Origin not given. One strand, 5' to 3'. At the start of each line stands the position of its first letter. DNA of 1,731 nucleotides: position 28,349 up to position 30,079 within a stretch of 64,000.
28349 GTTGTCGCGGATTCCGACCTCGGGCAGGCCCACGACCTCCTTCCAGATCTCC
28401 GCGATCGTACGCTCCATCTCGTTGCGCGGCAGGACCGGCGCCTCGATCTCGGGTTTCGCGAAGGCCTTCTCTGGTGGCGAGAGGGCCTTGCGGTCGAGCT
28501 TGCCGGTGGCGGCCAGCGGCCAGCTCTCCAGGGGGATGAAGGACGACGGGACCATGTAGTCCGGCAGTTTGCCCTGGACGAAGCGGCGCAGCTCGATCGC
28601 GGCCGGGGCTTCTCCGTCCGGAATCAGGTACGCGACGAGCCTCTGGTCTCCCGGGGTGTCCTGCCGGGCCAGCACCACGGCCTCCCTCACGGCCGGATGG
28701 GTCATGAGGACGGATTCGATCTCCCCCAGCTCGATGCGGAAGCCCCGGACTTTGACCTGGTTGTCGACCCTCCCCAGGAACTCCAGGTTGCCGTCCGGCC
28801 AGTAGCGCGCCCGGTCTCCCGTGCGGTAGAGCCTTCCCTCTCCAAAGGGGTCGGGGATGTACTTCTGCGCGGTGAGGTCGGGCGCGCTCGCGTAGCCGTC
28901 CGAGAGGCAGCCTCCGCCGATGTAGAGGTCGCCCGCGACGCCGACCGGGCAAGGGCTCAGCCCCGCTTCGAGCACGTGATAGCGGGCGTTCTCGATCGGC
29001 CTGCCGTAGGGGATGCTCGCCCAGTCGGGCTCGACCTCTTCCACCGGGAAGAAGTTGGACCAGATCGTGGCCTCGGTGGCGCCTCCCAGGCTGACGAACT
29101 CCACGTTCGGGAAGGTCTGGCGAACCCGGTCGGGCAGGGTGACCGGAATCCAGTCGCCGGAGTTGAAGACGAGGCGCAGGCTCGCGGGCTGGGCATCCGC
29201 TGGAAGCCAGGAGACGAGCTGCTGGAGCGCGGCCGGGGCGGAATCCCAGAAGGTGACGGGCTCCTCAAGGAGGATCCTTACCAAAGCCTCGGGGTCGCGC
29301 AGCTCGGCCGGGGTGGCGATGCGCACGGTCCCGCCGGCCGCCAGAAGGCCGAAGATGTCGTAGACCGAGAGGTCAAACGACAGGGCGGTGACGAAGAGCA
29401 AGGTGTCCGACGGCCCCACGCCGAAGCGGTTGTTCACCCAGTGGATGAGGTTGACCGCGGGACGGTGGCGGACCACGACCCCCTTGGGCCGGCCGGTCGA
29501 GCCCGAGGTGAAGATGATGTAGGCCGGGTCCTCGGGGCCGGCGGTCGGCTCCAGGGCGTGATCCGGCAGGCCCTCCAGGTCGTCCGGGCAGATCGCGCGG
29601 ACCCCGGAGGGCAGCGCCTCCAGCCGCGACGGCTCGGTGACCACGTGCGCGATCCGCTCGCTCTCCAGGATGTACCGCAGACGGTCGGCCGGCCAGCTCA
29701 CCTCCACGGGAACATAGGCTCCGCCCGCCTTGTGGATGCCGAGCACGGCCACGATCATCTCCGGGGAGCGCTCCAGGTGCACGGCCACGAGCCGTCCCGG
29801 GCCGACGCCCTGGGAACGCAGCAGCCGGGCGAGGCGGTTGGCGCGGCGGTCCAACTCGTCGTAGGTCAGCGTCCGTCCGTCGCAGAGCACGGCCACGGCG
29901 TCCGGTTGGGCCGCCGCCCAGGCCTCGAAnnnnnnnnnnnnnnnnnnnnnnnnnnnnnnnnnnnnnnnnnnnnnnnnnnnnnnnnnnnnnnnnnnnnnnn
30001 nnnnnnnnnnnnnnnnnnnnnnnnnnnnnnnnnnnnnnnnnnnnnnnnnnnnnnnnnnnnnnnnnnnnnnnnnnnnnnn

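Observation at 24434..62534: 38-kb hybrid NRPS-PKS assembly line on three ORFs joined by 4-nt overlaps (11 amino acids + 1 malonate + TE)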

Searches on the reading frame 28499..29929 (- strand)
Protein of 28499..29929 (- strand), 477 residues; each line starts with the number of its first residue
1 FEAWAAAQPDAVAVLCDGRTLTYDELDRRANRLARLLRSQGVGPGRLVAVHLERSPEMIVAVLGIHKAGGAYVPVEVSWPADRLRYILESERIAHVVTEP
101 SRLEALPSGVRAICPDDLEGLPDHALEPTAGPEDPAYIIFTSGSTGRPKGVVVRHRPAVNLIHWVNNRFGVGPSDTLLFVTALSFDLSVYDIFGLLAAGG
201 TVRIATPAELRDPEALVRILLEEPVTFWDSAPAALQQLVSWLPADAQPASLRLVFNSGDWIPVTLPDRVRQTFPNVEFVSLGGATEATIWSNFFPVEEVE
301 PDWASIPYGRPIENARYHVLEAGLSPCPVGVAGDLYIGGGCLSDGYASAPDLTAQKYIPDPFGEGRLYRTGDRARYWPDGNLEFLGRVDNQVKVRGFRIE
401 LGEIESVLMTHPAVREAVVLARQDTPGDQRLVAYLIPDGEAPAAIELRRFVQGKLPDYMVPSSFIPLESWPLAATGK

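Call 65: search_solved_structures(query=window:28499-29929:-, max_evalue=1e-30)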
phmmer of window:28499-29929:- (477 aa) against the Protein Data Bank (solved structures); distinct sequences matched with E-value up to 1e-30: 79 (the best 60 are shown).
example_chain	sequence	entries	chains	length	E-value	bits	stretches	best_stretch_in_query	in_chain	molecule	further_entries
6mfy_A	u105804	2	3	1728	3.7e-194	649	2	2-477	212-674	Linear gramicidin synthase subunit A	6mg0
9be3_A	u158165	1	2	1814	4.4e-194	648.7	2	2-477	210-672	Linear gramicidin synthase subunit A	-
6mfz_A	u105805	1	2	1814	4.4e-194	648.7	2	2-477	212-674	Linear gramicidin synthase subunit A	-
9be4_A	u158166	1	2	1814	4.4e-194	648.7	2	2-477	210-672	Linear gramicidin synthase subunit A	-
9meh_A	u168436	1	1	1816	4.5e-194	648.7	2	2-477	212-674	Linear gramicidin synthase subunit A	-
8xjz_C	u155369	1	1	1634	6.5e-134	450.3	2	10-477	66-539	Peptide synthetase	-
7ly7_A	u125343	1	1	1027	2.5e-117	395.6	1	5-477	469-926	BmdB, Bacillamide NRPS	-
7ly4_E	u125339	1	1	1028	2.5e-117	395.6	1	5-477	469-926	BmdB, bacillamide NRPS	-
6lta_A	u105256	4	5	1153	4.5e-112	378.3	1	3-477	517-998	Nonribosomal peptide synthetase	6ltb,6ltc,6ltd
6p1j_A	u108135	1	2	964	1.3e-110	373.4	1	1-477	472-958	Txo2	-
5u89_A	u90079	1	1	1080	2e-108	366.2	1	1-477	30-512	Amino acid adenylation domain protein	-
8hlk_A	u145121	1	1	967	3.3e-105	355.6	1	1-477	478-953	Microcystin synthetase B (Fragment)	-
4d4g_A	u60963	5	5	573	5.1e-100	338.5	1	1-477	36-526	APNAA1 | APNA A1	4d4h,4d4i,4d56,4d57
8jbr_A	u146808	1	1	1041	7.9e-100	337.9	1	1-477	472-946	McyA protein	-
5es6_A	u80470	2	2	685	5e-97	328.6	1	2-477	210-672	Linear gramicidin synthase subunit A | Linear gramicidin synthetase subunit A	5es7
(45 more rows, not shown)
